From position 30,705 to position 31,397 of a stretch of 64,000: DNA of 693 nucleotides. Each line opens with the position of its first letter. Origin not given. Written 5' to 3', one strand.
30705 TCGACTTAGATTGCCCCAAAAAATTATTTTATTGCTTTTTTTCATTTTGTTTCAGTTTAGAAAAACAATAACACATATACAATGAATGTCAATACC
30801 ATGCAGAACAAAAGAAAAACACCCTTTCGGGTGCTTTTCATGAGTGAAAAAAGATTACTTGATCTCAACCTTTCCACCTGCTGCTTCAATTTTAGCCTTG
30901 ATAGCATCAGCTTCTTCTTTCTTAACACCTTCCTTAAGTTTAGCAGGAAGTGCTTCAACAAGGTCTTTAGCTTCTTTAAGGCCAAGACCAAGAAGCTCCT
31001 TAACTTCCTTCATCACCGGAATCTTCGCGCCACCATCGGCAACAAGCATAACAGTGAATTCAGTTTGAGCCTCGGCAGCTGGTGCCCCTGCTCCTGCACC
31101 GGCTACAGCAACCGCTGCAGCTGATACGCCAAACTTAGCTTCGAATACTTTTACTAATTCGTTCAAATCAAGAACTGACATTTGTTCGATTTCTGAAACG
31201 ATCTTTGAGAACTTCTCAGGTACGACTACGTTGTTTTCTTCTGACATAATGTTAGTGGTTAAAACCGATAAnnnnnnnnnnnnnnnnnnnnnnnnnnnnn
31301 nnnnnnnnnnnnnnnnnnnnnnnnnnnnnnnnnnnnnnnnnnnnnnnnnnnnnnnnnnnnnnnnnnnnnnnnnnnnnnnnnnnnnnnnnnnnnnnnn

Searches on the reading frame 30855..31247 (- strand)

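Call 9: search_protein_families(library=pfam, proteins=[window:30855-31247:-])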
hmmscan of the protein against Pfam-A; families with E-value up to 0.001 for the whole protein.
window:30855-31247:- (130 aa): 2 families
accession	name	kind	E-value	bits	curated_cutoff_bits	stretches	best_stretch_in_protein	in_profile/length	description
PF00542.24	Ribosomal_L12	-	3e-24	85.5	25.9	1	64-130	1-67/67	Ribosomal protein L7/L12 C-terminal domain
PF16320.10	Ribosomal_L12_N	-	5.8e-17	61.6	25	1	14-59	3-47/48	Ribosomal protein L7/L12 dimerisation domain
